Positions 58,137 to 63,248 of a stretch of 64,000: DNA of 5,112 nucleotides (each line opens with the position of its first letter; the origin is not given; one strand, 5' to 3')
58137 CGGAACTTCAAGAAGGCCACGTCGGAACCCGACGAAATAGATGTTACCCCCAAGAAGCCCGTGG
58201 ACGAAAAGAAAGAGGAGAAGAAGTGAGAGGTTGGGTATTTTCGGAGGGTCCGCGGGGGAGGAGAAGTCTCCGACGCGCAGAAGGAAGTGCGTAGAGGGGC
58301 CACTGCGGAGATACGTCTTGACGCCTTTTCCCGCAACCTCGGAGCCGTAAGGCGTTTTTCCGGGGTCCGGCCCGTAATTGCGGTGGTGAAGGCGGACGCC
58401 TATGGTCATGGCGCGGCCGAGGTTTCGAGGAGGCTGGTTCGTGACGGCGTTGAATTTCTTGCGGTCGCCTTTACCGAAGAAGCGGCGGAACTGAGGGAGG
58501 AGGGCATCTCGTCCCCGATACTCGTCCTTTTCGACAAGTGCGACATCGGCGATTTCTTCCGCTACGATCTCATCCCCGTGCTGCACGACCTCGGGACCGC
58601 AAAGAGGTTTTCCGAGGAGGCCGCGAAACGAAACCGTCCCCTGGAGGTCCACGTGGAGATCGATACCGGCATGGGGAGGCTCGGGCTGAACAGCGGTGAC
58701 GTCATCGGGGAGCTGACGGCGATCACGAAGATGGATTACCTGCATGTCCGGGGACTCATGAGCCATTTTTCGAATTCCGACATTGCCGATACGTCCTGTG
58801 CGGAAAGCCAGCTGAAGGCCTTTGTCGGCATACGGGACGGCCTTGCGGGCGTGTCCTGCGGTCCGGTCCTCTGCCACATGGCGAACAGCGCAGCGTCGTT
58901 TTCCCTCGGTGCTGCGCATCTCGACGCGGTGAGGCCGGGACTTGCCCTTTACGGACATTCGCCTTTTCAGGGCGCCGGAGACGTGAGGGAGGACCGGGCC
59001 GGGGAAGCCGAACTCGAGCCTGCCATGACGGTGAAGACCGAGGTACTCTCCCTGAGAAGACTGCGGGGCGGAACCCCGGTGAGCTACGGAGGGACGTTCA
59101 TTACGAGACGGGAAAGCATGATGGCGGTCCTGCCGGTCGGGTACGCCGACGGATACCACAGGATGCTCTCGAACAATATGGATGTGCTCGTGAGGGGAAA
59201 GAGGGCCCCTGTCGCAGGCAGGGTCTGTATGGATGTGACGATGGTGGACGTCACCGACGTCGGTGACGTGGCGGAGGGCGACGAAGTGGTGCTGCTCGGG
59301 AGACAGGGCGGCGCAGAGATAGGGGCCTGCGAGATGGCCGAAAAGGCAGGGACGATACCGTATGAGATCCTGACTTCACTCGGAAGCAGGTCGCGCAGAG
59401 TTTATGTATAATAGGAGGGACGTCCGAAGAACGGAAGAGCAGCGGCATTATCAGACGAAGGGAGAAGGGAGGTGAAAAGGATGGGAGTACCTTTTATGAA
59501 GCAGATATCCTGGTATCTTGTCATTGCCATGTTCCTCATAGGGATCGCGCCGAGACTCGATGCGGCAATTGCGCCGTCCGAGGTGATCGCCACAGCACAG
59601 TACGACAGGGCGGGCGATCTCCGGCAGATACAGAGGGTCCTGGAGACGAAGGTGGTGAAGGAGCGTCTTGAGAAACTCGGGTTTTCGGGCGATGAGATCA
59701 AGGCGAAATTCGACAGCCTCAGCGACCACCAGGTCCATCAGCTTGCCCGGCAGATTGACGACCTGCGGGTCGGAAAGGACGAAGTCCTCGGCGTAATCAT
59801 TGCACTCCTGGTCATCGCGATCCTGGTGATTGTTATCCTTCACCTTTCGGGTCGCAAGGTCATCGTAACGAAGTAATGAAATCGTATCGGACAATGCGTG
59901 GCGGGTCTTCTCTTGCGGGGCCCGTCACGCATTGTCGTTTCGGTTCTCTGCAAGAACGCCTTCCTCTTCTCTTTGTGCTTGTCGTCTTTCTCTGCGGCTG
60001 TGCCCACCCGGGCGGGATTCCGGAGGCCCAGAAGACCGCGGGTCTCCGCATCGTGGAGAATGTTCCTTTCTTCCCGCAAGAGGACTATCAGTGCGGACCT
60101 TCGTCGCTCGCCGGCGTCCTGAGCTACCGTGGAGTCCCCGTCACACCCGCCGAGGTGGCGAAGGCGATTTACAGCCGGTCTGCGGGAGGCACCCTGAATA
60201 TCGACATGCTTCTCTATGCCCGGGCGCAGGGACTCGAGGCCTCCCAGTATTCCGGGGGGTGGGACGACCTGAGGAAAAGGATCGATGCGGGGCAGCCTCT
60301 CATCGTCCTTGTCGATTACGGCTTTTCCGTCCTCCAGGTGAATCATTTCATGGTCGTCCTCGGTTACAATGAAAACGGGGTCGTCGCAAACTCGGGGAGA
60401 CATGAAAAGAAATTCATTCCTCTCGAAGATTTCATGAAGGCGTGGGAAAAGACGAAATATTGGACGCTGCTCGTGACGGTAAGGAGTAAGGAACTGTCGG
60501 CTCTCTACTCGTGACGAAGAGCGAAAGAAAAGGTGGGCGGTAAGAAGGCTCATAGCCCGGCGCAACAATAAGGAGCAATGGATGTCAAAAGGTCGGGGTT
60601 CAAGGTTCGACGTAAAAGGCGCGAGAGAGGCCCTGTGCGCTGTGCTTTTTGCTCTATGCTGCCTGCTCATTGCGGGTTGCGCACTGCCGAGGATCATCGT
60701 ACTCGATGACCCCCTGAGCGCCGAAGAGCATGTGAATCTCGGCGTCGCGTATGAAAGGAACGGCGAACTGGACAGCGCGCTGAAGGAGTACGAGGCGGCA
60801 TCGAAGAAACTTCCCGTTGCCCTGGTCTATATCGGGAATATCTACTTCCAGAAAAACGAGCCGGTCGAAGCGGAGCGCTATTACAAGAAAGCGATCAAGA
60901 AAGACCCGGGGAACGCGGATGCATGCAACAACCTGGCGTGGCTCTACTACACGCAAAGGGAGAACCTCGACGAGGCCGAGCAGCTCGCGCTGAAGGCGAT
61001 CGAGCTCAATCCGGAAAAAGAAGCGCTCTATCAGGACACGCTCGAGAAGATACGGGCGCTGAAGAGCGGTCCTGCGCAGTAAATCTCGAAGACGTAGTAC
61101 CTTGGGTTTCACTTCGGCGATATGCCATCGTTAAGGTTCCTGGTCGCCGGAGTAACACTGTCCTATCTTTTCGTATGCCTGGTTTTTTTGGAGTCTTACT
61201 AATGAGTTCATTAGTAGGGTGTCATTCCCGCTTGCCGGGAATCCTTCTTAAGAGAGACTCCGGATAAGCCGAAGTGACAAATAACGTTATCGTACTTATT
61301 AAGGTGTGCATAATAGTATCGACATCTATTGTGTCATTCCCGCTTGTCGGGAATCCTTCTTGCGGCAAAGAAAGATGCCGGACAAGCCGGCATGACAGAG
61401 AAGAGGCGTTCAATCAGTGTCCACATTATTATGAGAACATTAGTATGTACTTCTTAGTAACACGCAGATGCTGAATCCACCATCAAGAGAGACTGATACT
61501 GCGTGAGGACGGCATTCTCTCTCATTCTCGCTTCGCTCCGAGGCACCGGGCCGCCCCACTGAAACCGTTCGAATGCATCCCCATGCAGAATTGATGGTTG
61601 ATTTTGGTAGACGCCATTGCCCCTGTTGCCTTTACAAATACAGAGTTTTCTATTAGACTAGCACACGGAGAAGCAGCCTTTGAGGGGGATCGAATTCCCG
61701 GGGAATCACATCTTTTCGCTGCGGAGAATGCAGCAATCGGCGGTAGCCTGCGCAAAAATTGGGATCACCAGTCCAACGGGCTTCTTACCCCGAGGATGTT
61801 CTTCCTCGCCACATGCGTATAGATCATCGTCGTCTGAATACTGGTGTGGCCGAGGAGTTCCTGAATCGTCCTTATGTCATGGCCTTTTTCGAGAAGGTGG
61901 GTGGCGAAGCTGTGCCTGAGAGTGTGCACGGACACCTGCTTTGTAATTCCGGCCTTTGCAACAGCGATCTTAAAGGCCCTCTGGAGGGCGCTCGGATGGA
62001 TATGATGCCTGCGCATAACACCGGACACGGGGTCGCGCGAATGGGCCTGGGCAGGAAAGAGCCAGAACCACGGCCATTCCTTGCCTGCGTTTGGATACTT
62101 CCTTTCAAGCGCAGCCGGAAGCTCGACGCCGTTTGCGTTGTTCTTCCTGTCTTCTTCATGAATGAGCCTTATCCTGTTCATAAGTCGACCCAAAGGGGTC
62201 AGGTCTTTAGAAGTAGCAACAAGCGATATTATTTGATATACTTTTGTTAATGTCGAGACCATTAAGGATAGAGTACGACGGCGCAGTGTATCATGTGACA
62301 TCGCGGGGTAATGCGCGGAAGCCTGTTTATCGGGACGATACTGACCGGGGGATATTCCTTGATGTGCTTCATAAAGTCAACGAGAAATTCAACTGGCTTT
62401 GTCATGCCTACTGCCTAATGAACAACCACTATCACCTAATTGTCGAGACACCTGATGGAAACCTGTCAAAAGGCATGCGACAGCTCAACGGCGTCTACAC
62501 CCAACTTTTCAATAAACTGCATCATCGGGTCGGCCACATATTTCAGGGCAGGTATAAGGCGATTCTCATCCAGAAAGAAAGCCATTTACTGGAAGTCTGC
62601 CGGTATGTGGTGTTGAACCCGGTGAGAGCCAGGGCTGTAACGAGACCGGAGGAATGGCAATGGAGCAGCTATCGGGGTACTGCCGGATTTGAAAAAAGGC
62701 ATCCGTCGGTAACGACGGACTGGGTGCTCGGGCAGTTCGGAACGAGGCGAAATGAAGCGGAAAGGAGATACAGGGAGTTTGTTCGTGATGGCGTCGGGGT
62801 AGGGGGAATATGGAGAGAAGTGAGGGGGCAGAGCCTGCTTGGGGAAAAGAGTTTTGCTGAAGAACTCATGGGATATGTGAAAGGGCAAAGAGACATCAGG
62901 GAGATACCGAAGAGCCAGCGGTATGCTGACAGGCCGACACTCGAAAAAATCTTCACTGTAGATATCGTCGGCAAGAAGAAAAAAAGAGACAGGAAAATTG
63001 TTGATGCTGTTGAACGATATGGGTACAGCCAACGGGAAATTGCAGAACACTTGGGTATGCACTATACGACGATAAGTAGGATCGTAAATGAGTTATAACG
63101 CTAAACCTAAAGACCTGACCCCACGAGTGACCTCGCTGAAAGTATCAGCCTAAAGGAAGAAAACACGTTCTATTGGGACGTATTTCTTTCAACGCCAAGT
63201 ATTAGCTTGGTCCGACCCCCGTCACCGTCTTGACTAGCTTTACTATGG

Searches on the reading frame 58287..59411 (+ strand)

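Call 8: search_protein_families(library=pfam, proteins=[window:58287-59411:+], max_evalue=0.001)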
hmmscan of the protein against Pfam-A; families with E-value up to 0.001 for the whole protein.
window:58287-59411:+ (374 aa): 2 families
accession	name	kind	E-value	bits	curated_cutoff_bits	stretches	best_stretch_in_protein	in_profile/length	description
PF01168.26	Ala_racemase_N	-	1.2e-59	202.2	24.1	1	9-226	1-220/220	Alanine racemase, N-terminal domain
PF00842.27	Ala_racemase_C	-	1.8e-47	160.5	25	1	246-373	1-127/127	Alanine racemase, C-terminal domain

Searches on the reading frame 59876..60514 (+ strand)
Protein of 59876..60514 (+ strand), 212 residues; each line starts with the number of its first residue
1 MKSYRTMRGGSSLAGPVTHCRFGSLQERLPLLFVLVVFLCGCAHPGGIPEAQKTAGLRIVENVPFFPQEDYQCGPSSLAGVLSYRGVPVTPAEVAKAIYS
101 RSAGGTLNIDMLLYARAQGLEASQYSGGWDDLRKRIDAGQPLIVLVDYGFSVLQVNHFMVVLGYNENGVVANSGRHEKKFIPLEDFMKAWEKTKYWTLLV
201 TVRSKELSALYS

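Call 8: search_protein_families(library=pfam, proteins=[window:59876-60514:+], max_evalue=0.001)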
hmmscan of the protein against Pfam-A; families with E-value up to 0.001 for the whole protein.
window:59876-60514:+ (212 aa): 2 families
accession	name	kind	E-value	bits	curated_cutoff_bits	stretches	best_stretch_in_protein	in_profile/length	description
PF13529.12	Peptidase_C39_2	-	6.9e-15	56.3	24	1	62-171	2-139/143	Peptidase_C39 like family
PF03412.21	Peptidase_C39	-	5.5e-09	36.4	22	1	68-192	8-123/133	Peptidase C39 family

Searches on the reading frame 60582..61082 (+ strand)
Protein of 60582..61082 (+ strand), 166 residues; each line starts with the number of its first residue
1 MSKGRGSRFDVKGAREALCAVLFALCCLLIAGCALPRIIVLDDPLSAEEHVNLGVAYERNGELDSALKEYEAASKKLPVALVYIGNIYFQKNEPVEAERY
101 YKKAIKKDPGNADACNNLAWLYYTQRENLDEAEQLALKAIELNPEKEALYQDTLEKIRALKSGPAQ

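Call 52: search_protein_families(library=pfam, proteins=[window:60582-61082:+], max_evalue=0.001)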
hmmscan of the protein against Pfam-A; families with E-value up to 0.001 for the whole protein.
window:60582-61082:+ (166 aa): 14 families
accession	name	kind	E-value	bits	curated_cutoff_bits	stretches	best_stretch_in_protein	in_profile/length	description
PF13432.12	TPR_16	-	9.4e-20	71.2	32.7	2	53-112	3-65/65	Tetratricopeptide repeat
PF07719.23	TPR_2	-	7.9e-19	66.6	27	2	80-111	3-34/34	Tetratricopeptide repeat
PF00515.34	TPR_1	-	2.6e-17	62.3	27.8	1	79-111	2-34/34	Tetratricopeptide repeat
PF13431.12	TPR_17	-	3.4e-14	52.3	24.4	1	100-134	1-34/34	Tetratricopeptide repeat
PF13428.12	TPR_14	-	2.4e-13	49.8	23.5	1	79-119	2-42/44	Tetratricopeptide repeat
PF14559.12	TPR_19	-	4.5e-12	46.6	25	1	89-156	2-67/68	Tetratricopeptide repeat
PF13181.12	TPR_8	-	6.7e-12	45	25.7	1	112-145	1-33/34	Tetratricopeptide repeat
PF13176.12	TPR_7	-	8.2e-12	44.7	27.9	0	84-111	5-34/36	Tetratricopeptide repeat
PF13374.12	TPR_10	-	5e-11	42.7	27.5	1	112-142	2-31/42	Tetratricopeptide repeat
PF13424.12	TPR_12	-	6.7e-10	39.5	30.1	1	80-142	5-74/77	Tetratricopeptide repeat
PF13414.12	TPR_11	-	4.5e-09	36.3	26.8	1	85-125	1-41/42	TPR repeat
PF13174.12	TPR_6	-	2.6e-07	31.3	26.3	0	80-110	2-32/33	Tetratricopeptide repeat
PF13429.12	TPR_15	-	0.00012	22.1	26.2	1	63-130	129-200/280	Tetratricopeptide repeat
PF25062.1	ARM_TT21_N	-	0.0003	21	40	1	62-148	84-170/222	Tetratricopeptide repeat protein 21 N-terminal ARM repeat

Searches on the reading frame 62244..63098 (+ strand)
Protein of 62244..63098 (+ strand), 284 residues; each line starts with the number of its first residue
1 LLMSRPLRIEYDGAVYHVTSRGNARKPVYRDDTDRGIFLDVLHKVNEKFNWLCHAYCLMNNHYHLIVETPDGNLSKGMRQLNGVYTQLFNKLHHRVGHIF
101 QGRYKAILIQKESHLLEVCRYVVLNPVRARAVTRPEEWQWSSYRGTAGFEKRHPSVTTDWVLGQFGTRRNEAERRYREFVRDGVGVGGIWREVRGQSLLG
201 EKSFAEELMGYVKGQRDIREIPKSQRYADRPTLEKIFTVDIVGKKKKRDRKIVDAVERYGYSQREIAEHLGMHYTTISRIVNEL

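Call 52: search_protein_families(library=pfam, proteins=[window:62244-63098:+], max_evalue=0.001)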
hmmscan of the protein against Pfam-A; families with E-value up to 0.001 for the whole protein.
window:62244-63098:+ (284 aa): 7 families
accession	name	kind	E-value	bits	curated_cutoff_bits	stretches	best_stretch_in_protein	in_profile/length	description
PF01797.21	Y1_Tnp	-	7.8e-13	49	23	1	14-122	5-118/121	Transposase IS200 like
PF13384.12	HTH_23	-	2.3e-05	24.5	24.6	1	251-282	9-39/50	Homeodomain-like domain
PF13936.12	HTH_38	-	6.7e-05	23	27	1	260-280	20-40/44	Helix-turn-helix domain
PF01381.28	HTH_3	-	0.00031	21.1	23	1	257-282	6-31/55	Helix-turn-helix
PF13545.12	HTH_Crp_2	-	0.00059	20.2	27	0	260-284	22-46/70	Crp-like helix-turn-helix domain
PF13518.12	HTH_28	-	0.00078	19.9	25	0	251-282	4-34/52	Helix-turn-helix domain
PF08281.18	Sigma70_r4_2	-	0.00089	19.3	25.7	0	247-277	13-43/54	Sigma-70, region 4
